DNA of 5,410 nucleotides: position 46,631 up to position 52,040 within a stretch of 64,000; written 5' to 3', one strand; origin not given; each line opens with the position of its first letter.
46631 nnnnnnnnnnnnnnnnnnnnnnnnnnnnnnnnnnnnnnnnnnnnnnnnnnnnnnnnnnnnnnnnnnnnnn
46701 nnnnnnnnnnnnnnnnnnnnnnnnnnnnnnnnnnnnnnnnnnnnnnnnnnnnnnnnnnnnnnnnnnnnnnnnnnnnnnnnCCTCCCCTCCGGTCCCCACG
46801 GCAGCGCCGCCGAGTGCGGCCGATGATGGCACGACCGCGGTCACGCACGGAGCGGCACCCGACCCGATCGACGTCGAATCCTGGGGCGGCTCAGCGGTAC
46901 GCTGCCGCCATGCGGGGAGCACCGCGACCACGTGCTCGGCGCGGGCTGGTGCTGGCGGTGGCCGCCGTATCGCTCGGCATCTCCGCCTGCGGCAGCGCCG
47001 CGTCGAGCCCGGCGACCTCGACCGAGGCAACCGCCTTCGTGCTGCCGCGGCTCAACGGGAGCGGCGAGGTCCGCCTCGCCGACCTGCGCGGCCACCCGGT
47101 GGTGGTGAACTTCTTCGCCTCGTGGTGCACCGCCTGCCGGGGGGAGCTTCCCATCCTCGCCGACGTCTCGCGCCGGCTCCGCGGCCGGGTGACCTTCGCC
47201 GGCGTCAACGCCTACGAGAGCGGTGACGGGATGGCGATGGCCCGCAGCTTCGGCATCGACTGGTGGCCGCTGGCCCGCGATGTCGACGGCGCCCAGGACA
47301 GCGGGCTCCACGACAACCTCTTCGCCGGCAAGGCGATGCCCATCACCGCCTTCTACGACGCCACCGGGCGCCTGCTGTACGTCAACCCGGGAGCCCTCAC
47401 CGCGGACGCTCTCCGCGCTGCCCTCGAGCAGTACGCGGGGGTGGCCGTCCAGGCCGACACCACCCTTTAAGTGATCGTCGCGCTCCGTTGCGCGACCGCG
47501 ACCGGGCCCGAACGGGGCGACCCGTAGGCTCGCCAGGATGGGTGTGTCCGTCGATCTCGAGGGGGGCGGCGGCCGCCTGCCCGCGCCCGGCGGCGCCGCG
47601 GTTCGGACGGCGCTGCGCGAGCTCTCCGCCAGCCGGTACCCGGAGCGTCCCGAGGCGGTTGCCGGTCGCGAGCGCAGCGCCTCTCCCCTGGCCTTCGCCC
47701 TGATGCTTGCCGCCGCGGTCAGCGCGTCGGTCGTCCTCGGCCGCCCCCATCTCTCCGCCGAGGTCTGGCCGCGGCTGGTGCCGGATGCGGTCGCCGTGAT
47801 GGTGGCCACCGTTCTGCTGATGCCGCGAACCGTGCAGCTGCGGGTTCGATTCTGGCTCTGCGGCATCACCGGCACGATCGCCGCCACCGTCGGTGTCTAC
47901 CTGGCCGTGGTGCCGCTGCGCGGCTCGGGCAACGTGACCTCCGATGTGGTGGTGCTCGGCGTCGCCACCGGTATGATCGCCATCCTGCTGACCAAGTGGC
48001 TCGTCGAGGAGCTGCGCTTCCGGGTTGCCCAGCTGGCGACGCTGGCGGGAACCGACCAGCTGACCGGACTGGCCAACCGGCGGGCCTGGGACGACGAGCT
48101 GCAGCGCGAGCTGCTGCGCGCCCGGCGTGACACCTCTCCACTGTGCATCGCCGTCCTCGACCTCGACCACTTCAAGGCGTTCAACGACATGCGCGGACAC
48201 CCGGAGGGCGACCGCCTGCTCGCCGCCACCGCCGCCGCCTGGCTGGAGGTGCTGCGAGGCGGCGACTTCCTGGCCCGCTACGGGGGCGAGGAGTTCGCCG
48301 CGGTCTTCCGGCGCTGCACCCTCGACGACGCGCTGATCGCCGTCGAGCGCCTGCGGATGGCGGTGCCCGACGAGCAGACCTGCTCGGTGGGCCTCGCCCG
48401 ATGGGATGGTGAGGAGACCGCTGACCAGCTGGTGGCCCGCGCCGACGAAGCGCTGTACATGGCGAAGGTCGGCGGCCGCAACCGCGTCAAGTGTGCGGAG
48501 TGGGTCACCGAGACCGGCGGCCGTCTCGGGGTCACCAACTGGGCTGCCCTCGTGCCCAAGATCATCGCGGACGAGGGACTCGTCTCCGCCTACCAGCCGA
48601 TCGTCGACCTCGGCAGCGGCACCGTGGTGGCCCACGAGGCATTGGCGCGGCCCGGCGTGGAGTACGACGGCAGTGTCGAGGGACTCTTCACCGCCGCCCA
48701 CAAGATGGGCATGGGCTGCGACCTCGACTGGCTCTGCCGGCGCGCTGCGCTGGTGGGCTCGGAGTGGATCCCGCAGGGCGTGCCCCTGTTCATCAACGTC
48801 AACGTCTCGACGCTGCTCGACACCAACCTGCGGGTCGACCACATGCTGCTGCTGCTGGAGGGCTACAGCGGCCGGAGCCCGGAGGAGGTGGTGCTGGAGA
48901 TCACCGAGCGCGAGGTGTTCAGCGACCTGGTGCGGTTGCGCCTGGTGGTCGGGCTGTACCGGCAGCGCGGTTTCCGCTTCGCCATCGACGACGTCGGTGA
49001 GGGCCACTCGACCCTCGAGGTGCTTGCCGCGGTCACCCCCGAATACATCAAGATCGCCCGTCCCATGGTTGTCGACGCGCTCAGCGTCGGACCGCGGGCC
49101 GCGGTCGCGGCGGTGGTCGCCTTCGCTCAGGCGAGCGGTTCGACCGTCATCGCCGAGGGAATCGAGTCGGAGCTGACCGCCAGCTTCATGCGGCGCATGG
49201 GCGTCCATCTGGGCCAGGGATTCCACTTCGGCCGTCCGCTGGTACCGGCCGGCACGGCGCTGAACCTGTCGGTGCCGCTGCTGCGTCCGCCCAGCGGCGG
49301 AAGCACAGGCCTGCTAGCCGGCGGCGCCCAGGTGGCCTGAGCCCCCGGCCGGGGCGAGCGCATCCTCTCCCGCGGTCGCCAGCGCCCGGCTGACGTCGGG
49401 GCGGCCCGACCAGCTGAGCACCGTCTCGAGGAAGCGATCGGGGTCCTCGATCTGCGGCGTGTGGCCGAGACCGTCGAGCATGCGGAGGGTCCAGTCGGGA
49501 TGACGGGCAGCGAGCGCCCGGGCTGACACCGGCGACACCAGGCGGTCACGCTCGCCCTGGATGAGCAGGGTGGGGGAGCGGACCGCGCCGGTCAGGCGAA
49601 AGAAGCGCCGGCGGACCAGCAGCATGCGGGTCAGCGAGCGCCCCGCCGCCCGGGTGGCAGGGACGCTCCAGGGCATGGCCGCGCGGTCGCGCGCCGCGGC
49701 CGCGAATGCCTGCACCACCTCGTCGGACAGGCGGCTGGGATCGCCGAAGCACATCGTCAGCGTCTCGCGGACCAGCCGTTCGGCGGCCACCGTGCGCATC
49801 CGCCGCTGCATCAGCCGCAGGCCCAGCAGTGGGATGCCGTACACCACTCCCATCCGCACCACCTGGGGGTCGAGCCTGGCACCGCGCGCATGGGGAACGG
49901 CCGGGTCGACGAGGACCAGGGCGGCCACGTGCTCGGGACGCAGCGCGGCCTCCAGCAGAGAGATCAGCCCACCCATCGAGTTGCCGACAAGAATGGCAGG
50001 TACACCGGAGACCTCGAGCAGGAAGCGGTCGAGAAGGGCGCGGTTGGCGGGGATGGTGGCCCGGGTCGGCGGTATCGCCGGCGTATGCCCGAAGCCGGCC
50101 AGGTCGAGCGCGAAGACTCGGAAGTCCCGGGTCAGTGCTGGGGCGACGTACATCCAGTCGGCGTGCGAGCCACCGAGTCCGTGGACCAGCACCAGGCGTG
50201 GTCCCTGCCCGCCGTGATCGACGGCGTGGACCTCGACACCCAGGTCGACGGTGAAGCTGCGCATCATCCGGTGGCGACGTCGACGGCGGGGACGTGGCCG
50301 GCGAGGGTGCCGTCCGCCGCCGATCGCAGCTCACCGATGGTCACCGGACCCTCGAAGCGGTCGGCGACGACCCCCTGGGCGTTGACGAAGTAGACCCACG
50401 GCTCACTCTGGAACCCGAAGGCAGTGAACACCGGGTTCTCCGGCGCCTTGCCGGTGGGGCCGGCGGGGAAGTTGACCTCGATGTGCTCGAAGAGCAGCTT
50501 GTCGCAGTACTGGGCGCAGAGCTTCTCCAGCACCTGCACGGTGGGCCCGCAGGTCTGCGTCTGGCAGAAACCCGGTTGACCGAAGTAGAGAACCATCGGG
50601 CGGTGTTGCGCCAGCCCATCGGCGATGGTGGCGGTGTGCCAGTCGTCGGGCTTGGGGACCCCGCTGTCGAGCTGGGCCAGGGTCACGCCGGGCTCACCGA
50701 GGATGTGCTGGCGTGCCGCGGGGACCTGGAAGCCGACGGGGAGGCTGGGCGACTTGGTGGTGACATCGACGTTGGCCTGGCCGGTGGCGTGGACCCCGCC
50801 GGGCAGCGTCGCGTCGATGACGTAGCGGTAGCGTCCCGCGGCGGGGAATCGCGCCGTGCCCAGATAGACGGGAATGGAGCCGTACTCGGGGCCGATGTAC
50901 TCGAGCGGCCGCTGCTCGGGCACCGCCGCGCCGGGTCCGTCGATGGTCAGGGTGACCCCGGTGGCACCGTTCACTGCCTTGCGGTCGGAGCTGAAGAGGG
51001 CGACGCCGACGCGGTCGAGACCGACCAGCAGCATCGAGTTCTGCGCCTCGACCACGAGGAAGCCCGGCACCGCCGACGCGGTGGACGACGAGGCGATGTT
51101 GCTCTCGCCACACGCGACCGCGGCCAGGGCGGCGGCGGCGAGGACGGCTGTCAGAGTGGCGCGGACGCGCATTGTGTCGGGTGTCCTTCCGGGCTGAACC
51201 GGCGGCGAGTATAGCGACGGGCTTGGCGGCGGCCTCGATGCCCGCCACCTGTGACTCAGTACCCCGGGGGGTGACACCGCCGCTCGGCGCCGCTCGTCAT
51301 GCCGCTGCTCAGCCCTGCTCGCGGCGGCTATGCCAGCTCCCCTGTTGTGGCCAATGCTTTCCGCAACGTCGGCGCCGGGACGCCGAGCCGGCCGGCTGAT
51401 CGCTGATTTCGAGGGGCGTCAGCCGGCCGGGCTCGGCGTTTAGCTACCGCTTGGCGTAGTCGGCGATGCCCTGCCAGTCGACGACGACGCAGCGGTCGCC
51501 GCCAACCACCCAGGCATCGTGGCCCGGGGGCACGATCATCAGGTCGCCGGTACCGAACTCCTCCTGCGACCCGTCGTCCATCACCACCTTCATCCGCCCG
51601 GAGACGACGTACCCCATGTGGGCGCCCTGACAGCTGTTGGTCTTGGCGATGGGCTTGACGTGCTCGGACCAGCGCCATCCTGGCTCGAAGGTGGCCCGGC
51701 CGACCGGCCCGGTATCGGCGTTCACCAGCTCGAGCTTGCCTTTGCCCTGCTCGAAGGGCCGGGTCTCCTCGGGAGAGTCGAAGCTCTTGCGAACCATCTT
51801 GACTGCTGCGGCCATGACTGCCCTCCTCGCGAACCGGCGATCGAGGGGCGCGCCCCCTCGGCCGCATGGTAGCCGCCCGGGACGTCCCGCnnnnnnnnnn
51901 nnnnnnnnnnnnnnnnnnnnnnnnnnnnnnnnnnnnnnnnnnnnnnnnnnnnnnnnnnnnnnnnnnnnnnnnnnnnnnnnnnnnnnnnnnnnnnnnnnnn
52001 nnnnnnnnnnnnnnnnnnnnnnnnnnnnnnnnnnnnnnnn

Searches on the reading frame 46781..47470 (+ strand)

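Call 20: search_protein_families(library=pfam, proteins=[window:46781-47470:+], max_evalue=0.001)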
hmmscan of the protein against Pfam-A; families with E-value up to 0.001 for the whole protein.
window:46781-47470:+ (229 aa): 4 families
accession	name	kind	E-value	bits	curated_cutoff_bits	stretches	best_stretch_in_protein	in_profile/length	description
PF00578.27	AhpC-TSA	-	3e-09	37.3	26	1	82-148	4-71/124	AhpC/TSA family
PF08534.16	Redoxin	-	1.5e-08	35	26.6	1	81-207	4-137/148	Redoxin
PF00085.26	Thioredoxin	-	2.8e-07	30.9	23.5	1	105-149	19-63/103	Thioredoxin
PF13098.12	Thioredoxin_2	-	0.00065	20.5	27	0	103-215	4-104/104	Thioredoxin-like domain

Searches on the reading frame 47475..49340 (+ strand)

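Call 20: search_protein_families(library=pfam, proteins=[window:47475-49340:+], max_evalue=0.001)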
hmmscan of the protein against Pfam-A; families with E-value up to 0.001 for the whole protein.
window:47475-49340:+ (621 aa): 2 families
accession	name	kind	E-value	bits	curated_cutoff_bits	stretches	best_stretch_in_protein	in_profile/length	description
PF00563.25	EAL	-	6.2e-39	134.2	31.3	1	365-588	9-236/236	EAL domain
PF00990.26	GGDEF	-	1.8e-35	122.5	23.8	1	192-337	2-161/161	Diguanylate cyclase, GGDEF domain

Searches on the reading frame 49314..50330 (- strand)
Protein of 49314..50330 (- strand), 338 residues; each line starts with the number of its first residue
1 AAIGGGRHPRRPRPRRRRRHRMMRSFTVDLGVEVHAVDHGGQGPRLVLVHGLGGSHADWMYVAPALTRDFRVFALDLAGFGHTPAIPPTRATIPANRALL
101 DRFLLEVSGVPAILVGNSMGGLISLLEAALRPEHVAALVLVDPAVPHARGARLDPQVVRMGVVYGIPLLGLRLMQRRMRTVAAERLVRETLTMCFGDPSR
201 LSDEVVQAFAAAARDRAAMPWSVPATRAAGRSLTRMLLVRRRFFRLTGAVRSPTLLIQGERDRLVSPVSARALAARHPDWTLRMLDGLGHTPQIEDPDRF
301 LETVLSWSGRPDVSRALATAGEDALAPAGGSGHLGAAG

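Call 21: search_protein_families(library=pfam, proteins=[window:49314-50330:-], max_evalue=0.001)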
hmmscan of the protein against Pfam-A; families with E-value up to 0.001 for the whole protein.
window:49314-50330:- (338 aa): 3 families
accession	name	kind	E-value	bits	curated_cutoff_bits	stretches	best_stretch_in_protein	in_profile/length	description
PF00561.26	Abhydrolase_1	-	2.9e-30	106.2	25.8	1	44-297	1-245/245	alpha/beta hydrolase fold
PF12697.13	Abhydrolase_6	-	1e-24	88.8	26.3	1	46-302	1-216/217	Alpha/beta hydrolase family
PF12146.15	Hydrolase_4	-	1.7e-20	73.8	27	1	46-295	7-237/239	Serine aminopeptidase, S33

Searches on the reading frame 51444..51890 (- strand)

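Call 21: search_protein_families(library=pfam, proteins=[window:51444-51890:-], max_evalue=0.001)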
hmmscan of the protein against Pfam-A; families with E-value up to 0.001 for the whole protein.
window:51444-51890:- (148 aa): 2 families
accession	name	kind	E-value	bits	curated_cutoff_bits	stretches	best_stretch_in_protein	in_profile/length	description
PF07883.17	Cupin_2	-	3.4e-06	27.1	27.2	1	89-124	18-52/70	Cupin domain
PF05899.18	Cupin_3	-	5.2e-06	26.5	23.5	1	94-124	30-60/74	EutQ-like cupin domain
